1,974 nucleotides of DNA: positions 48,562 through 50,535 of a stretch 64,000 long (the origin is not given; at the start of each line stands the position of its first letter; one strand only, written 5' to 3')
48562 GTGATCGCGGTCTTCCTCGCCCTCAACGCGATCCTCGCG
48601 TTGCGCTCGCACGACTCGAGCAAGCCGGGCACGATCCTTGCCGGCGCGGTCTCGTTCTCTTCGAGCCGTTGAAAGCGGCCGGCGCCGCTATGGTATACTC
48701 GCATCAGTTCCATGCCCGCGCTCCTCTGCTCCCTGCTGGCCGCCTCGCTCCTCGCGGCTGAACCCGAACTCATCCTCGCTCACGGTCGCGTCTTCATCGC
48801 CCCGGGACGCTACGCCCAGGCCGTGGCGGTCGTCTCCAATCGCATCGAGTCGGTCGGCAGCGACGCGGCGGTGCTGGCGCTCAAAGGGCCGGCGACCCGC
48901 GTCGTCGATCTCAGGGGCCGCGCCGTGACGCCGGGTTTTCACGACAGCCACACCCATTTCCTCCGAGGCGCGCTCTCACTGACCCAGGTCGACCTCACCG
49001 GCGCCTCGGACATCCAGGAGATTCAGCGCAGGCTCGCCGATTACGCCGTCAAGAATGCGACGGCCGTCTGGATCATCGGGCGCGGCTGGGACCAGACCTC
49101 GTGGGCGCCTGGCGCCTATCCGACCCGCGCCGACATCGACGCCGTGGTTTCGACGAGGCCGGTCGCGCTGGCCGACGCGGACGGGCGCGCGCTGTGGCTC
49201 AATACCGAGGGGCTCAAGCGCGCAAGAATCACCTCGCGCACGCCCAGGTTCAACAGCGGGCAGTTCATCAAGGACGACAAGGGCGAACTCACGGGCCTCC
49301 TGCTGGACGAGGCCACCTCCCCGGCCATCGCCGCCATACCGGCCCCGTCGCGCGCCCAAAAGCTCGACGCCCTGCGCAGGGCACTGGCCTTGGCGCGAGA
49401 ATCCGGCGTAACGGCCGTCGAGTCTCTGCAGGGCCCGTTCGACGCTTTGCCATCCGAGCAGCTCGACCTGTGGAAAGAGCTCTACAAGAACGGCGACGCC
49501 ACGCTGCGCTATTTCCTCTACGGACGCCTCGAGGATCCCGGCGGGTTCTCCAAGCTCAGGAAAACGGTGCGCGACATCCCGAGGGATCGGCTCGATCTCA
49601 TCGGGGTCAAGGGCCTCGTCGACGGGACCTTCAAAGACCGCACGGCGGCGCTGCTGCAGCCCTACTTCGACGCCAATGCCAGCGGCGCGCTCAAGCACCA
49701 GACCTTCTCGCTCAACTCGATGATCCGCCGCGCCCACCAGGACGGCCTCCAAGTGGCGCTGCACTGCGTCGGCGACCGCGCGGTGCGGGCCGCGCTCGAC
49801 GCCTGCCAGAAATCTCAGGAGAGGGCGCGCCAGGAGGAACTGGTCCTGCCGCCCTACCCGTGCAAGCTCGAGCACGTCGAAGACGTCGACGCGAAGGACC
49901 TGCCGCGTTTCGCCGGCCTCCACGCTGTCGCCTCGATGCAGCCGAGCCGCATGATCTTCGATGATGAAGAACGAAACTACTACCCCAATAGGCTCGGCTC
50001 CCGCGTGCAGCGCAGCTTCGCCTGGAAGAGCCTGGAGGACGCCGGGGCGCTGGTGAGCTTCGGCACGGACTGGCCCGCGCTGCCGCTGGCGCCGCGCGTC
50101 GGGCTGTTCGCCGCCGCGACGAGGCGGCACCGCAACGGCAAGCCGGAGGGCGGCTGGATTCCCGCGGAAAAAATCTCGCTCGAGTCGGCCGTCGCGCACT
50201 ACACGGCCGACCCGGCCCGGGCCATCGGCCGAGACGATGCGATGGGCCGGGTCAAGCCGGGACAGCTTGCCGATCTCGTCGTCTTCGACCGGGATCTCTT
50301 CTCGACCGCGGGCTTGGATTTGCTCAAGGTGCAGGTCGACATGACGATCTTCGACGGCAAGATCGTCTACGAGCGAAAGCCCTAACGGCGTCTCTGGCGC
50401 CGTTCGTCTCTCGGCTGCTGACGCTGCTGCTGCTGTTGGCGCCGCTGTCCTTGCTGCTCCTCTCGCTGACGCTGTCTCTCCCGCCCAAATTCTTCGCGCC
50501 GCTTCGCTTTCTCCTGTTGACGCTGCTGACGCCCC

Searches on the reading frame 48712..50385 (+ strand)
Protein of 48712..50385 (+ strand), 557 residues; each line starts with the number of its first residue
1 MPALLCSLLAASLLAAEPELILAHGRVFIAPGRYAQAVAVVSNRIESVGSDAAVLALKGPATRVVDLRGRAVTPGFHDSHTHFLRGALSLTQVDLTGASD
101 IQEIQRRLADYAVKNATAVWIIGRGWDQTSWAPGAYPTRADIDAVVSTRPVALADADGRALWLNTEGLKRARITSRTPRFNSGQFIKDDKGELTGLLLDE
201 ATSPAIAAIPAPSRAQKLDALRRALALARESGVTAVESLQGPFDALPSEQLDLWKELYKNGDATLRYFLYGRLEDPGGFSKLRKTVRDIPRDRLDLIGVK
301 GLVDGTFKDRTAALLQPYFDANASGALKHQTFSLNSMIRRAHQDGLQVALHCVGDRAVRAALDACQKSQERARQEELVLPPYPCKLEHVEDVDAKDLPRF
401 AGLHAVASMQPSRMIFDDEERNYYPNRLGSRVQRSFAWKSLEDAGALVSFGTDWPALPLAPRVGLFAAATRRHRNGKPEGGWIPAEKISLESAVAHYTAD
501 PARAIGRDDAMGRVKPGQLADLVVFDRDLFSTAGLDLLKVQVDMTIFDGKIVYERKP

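Call 4: search_protein_families(library=pfam, proteins=[window:48712-50385:+], max_evalue=0.01)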
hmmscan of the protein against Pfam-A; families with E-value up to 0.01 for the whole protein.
window:48712-50385:+ (557 aa): 2 families
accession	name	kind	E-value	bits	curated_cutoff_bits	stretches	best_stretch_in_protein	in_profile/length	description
PF07969.17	Amidohydro_3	-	5.6e-90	303.5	29.7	1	63-553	1-472/472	Amidohydrolase family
PF01979.26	Amidohydro_1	-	1.6e-17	64.2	25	1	335-552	138-345/345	Amidohydrolase family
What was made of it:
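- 48712..50385 (+): Amidohydro_3 protein with a signal peptide; a syntenic neighbour of the ATP-grasp in the closest relatives. Pfam Amidohydro_3 at 303 bits (call 4).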

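Call 5: search_protein_families(library=ncbifam, proteins=[window:48712-50385:+], max_evalue=0.01)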
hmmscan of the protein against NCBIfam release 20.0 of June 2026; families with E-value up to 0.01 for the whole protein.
window:48712-50385:+ (557 aa): 46 families (the best 25 are shown)
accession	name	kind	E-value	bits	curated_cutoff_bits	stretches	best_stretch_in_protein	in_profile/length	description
TIGR01224.1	hutI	equivalog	2.3e-12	46.4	298.15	2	36-84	4-50/377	imidazolonepropionase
NF006689.0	PRK09237.1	equivalog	1.9e-11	43.2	371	2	20-87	5-70/383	amidohydrolase/deacetylase family metallohydrolase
NF051886.1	XaaProDiPepCaul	equivalog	4.3e-11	42.5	500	1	35-87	18-68/398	Xaa-Pro dipeptidase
NF011990.0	PRK15446.2-6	subfamily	4.9e-10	38.7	233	1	488-556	326-386/390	alpha-D-ribose 1-methylphosphonate 5-triphosphate diphosphatase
NF006056.0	PRK08204.1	subfamily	1.1e-09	37.7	391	2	467-528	321-382/449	hypothetical protein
NF009941.0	PRK13404.1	subfamily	1.7e-08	33.6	647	1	19-83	5-63/478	dihydropyrimidinase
TIGR02033.1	D-hydantoinase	equivalog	2.1e-08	33.5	393.25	1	21-94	2-71/454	dihydropyrimidinase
NF006055.0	PRK08203.1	equivalog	2.8e-08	32.7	532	1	485-534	351-399/455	8-oxoguanine deaminase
NF009685.0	PRK13206.1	equivalog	3.6e-08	32.5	907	1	467-533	384-449/573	urease subunit alpha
TIGR03178.1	allantoinase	equivalog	5.2e-08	32.1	357.85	1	20-83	2-60/441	allantoinase AllB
NF006679.0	PRK09228.1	subfamily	1.8e-07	30.2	351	1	37-83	33-79/433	guanine deaminase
TIGR02318.1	phosphono_phnM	equivalog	3.9e-07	29.3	390.55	1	486-527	318-358/376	phosphonate metabolism protein PhnM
TIGR00221.1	nagA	equivalog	4.8e-07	29.1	225.65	1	487-529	328-370/380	N-acetylglucosamine-6-phosphate deacetylase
NF009686.0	PRK13207.1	subfamily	6.3e-07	28.5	354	1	485-533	397-445/569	urease subunit alpha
NF006560.0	PRK09061.1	subfamily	1.1e-06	27.2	340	1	12-82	20-86/517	amidohydrolase family protein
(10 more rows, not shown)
